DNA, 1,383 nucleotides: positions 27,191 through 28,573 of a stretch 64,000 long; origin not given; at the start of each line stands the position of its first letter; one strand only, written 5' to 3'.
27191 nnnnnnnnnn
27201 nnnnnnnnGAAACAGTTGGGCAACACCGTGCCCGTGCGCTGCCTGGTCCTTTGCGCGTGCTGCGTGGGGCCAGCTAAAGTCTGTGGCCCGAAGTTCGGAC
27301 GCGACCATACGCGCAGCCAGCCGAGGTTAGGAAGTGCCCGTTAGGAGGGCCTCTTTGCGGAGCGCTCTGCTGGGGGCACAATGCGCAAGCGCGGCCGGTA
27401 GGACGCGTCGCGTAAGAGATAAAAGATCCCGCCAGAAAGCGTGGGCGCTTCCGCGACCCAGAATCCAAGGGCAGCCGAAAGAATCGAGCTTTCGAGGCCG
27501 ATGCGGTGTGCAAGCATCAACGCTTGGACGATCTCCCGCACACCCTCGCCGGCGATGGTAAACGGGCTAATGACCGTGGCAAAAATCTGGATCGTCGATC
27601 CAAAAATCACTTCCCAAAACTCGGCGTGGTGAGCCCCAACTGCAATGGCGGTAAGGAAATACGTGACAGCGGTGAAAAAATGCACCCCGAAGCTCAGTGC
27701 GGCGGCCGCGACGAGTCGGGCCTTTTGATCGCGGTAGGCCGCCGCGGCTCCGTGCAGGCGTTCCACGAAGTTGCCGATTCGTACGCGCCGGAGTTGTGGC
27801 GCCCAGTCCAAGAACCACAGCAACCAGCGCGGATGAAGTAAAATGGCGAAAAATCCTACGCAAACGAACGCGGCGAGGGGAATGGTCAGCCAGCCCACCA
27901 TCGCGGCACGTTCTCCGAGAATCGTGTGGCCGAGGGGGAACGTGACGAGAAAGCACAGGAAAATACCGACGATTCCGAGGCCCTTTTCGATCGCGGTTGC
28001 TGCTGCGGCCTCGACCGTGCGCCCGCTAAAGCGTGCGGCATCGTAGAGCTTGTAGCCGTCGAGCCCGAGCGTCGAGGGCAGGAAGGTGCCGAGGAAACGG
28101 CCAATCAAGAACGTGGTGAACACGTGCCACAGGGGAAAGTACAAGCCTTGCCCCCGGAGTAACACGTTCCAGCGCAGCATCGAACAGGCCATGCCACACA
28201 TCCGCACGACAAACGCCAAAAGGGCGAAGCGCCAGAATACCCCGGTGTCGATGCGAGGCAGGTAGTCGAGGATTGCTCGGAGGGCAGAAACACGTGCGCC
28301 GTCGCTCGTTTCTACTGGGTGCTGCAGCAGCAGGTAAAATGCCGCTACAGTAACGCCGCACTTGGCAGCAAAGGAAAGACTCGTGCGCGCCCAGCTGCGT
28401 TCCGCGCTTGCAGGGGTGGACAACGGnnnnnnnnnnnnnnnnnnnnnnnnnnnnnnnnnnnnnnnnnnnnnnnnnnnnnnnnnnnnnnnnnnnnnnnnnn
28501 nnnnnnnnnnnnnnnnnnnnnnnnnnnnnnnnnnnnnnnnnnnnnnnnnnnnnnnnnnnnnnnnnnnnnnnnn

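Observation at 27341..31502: Minus-strand cluster of uncharacterised envelope proteins: PaaI thioesterase, beta-helix lipoprotein, small ORFs, secreted OB-fold/coiled-coil protein and LPG-synthase-TM-like membrane protein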

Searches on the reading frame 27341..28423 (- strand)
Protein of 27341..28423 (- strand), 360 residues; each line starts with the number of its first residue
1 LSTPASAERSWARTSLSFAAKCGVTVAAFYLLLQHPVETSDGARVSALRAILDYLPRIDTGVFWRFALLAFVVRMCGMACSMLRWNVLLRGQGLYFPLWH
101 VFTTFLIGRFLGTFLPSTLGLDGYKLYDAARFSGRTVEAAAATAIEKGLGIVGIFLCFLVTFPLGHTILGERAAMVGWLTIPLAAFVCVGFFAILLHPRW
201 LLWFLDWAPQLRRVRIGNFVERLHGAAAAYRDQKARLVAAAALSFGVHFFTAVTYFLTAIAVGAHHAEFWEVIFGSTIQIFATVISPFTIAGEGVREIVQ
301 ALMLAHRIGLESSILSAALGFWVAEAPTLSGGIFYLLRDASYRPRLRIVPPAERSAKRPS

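Call 3: search_protein_families(library=pfam, proteins=[window:27341-28423:-], max_evalue=0.1)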
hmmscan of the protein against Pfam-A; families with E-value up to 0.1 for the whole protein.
window:27341-28423:- (360 aa): 1 family
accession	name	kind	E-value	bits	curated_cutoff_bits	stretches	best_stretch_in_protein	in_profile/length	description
PF03706.18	LPG_synthase_TM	-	3.5e-17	63.3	33.4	1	23-318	6-287/302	Lysylphosphatidylglycerol synthase TM region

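Call 4: search_protein_families(library=ncbifam, proteins=[window:27341-28423:-], max_evalue=0.1)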
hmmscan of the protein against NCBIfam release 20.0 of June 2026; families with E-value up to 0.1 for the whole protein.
window:27341-28423:- (360 aa): 1 family
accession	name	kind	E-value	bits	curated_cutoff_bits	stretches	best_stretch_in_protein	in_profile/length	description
TIGR00374.1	TIGR00374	subfamily_domain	1.6e-12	47.5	43.2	1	64-319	29-291/323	flippase-like domain-containing protein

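Call 6: find_encoding_contigs(protein=window:27341-28423:-, flank=10000, max_places=6)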
Protein window:27341-28423:- (360 aa): 3 contigs read that carry it; 2 places shown.
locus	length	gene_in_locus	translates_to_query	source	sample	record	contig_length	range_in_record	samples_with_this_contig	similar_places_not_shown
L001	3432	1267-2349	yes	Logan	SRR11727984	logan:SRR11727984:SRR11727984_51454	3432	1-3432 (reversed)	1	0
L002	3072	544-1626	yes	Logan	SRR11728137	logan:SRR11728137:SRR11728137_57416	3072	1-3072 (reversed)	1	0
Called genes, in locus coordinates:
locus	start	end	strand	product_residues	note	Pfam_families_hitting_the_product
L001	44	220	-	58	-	-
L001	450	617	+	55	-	-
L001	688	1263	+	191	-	-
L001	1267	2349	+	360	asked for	PF03706:LPG_synthase_TM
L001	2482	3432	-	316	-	?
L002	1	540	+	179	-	?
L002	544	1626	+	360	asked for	PF03706:LPG_synthase_TM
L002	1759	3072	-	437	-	?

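Call 38: find_related_loci(query=A4, collection=metagenome_contigs, flank=6000)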
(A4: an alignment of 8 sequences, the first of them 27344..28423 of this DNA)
Query A4 (360 aa) in metagenome_contigs; peptide patterns used: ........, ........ (x = any residue, [..] = any of these).
322 stretches matched a pattern; 154 encode a relative of the query (tblastn E <= 1e-3); the best 80 are kept; 80 distinct loci.
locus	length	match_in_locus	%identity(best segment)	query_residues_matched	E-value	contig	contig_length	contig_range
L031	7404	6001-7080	95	1-360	0e+0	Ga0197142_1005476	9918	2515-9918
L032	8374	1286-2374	76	4-360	1e-179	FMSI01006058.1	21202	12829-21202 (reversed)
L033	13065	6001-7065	63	6-360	1e-141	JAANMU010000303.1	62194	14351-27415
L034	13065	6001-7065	63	6-360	1e-141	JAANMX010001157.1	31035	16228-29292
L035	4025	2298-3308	64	12-348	4e-143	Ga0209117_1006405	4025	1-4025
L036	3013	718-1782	63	1-351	1e-144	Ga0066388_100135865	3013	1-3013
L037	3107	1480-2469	68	19-348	6e-144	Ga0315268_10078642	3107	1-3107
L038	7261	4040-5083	62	1-348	2e-137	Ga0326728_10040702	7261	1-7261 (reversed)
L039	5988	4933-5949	65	3-345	4e-137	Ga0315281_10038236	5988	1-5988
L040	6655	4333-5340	64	13-348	7e-135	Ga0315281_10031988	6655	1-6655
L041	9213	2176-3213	63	13-358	6e-134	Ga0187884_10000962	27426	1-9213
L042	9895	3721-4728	65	13-348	2e-133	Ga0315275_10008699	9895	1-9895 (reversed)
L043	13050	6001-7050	62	2-350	6e-133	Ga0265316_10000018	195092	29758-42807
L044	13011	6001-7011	63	12-348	2e-132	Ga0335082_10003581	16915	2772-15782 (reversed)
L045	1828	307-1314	63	13-348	1e-142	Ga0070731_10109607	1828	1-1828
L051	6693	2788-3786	59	21-353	6e-119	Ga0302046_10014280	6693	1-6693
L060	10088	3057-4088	60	13-356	1e-116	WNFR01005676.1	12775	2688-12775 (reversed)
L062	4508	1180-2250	58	9-360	1e-117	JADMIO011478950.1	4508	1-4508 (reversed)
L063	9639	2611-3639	60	13-356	2e-116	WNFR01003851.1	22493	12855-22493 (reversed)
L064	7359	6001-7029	60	13-356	2e-116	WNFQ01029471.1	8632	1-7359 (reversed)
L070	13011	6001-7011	55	9-349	3e-111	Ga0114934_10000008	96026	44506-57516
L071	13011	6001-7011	55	9-349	5e-111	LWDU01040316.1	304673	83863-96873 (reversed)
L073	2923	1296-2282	59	26-355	3e-114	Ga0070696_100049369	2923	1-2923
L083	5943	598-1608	52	1-344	2e-105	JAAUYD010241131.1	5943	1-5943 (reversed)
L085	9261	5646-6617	57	21-344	5e-105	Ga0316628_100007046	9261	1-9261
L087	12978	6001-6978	54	19-344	4e-104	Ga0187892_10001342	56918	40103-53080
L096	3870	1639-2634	55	13-344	1e-103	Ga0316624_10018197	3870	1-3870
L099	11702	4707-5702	53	13-344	5e-102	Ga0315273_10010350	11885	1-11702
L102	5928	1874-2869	53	13-344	6e-102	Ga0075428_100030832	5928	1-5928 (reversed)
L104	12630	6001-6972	52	21-344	1e-101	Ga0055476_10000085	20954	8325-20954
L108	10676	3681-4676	53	13-344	5e-101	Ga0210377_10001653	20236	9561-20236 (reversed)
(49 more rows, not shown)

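Call 39: search_solved_structures(query=A4, max_evalue=1, show_alignments=1)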
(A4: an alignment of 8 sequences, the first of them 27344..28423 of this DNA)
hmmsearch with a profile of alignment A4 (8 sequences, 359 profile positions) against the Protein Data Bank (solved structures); distinct sequences matched with E-value up to 1: 0.

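Call 42: search_protein_families(library=pfam, proteins=[L085:2342-5542:+, L099:425-3658:+, L104:1151-2467:+, L102:1164-1766:-, L063:4698-5858:+, L083:3224-5668:+, L108:6823-8439:-, L085:1198-2745:+, L087:10637-12037:+, L087:670-1674:+], max_evalue=0.00001)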
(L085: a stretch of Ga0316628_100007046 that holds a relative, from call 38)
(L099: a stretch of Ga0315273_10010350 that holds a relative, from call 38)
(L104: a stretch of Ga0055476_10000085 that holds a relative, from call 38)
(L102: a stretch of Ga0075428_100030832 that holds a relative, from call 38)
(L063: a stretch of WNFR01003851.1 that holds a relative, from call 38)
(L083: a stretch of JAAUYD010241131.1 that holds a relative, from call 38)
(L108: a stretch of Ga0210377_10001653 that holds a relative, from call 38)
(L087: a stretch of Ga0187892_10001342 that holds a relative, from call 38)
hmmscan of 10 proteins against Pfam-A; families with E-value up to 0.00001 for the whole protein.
L085:2342-5542:+ (1067 aa): 0 families

L099:425-3658:+ (1078 aa): 4 families
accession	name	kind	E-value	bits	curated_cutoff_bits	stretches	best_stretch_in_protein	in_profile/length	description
PF02421.24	FeoB_N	-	6.9e-49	165.8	27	1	460-615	3-153/156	Ferrous iron transport protein B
PF07670.19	Gate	-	8.2e-39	132.7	29.6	2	734-830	1-104/104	Nucleoside recognition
PF01926.29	MMR_HSR1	-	2.7e-17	63.4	21.9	1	460-563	2-99/113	50S ribosome-binding GTPase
PF07664.17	FeoB_C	-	3.4e-15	55.9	26.6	1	847-897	1-52/54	Ferrous iron transport protein B C terminus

L104:1151-2467:+ (439 aa): 7 families
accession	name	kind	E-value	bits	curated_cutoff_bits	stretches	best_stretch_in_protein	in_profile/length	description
PF07479.19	NAD_Gly3P_dh_C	-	1.3e-56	191.2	25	1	286-425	1-140/142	NAD-dependent glycerol-3-phosphate dehydrogenase C-terminus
PF01210.29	NAD_Gly3P_dh_N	-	8.1e-50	169.3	23.1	1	109-266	2-157/158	NAD-dependent glycerol-3-phosphate dehydrogenase N-terminus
PF20618.3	GPD_NAD_C_bact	-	4e-24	85.4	27.6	1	346-412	1-66/66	Bacterial GPD, NAD-dependent C-terminal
PF03807.23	F420_oxidored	-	3.4e-09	37.6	21.6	1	109-211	2-93/94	NADP oxidoreductase coenzyme F420-dependent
PF02558.23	ApbA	-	5.3e-09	36.3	22.2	1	109-222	1-112/150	Ketopantoate reductase PanE/ApbA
PF03435.24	Sacchrp_dh_NADP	-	8.5e-08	33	25.1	1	109-197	1-89/129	Saccharopine dehydrogenase NADP binding domain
PF03446.21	NAD_binding_2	-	8.8e-06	26.3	21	0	109-208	2-91/161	NAD binding domain of 6-phosphogluconate dehydrogenase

L102:1164-1766:- (201 aa): 0 families

L063:4698-5858:+ (387 aa): 0 families

L083:3224-5668:+ (815 aa): 0 families

L108:6823-8439:- (539 aa): 1 family
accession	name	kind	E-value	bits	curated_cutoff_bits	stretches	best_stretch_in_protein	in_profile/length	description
PF01425.27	Amidase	-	2.2e-99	334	27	1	83-516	1-445/445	Amidase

L085:1198-2745:+ (516 aa): 1 family
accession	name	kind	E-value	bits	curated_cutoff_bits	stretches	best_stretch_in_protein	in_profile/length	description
PF04023.20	FeoA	-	1.7e-21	76.5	23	1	439-509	2-73/74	FeoA domain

L087:10637-12037:+ (467 aa): 0 families

L087:670-1674:+ (335 aa): 0 families

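Call 44: search_protein_families(library=pfam, proteins=[L085:4760-5542:+, L096:777-1559:+, L087:5018-5791:+, L104:4876-5667:+], max_evalue=0.01)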
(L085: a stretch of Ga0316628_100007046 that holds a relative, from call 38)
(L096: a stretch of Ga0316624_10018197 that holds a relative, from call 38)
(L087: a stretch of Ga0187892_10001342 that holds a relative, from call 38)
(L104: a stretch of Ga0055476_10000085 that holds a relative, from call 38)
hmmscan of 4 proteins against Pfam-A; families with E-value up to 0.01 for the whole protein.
L085:4760-5542:+ (261 aa): 2 families
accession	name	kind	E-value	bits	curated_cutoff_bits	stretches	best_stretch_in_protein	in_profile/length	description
PF09851.14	SHOCT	-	1.4e-05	25.1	27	1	230-256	2-28/28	Short C-terminal domain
PF05120.17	GvpG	-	0.00023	21.7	30.6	1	229-257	35-63/67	Gas vesicle protein G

L096:777-1559:+ (261 aa): 2 families
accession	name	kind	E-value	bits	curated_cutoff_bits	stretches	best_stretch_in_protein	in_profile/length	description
PF05120.17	GvpG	-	0.00011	22.7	30.6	1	227-256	33-62/67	Gas vesicle protein G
PF09851.14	SHOCT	-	0.00013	22.1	27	1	230-256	2-28/28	Short C-terminal domain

L087:5018-5791:+ (258 aa): 1 family
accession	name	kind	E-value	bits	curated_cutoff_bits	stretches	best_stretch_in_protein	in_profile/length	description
PF05120.17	GvpG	-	0.0024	18.5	30.6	1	224-252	35-63/67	Gas vesicle protein G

L104:4876-5667:+ (264 aa): 0 families

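Call 45: search_protein_families(library=ncbifam, proteins=[L085:4760-5542:+, L087:5018-5791:+], max_evalue=0.01)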
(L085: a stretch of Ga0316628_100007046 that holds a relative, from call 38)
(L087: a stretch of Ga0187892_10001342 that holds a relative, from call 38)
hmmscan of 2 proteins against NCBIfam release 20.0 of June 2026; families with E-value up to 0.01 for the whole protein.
L085:4760-5542:+ (261 aa): 1 family
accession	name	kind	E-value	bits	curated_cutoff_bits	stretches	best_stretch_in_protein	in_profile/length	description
NF047484.1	LA1326_LA4305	subfamily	0.00044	19.9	100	1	31-132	48-148/205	LA_1326/LA_4305 family lipoprotein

L087:5018-5791:+ (258 aa): 0 families

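Call 64: search_protein_families(library=pfam, proteins=[L071:7635-8183:-, L060:5941-7662:-, L051:1947-2597:-, L064:2528-4114:-, L070:5601-5942:+, L070:3408-4430:+, L070:4487-4951:+, L062:2822-3328:+, L073:3-722:+], max_evalue=0.001)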
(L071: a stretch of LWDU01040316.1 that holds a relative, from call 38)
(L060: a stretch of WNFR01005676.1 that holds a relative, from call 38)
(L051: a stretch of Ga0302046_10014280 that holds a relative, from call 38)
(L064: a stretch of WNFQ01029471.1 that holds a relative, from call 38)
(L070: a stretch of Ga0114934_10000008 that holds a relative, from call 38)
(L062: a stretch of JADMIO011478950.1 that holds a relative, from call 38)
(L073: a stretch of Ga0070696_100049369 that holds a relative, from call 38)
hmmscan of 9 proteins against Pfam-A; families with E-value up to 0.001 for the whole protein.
L071:7635-8183:- (183 aa): 0 families

L060:5941-7662:- (574 aa): 4 families
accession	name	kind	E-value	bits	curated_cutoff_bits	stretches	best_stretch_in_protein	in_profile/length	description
PF01323.26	DSBA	-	3e-25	89.6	25.6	1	421-552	1-176/191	DSBA-like thioredoxin domain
PF13462.12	Thioredoxin_4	-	4.2e-24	86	23.2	1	410-566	5-164/165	Thioredoxin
PF13743.12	Thioredoxin_5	-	0.00013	22.2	27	1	484-548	98-163/186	Thioredoxin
PF13098.12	Thioredoxin_2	-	0.00057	20.6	27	0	417-548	4-81/104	Thioredoxin-like domain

L051:1947-2597:- (217 aa): 1 family
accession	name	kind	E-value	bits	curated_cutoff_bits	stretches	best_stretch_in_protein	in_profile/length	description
PF00440.29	TetR_N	-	7.9e-15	54.8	24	1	22-67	1-46/47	Bacterial regulatory proteins, tetR family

L064:2528-4114:- (529 aa): 1 family
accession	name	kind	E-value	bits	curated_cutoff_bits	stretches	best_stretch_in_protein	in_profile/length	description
PF00873.25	ACR_tran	-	2.9e-144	482.6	28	1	54-516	3-468/1021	AcrB/AcrD/AcrF family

L070:5601-5942:+ (114 aa): 0 families

L070:3408-4430:+ (341 aa): 0 families

L070:4487-4951:+ (155 aa): 0 families

L062:2822-3328:+ (169 aa): 0 families

L073:3-722:+ (240 aa): 0 families
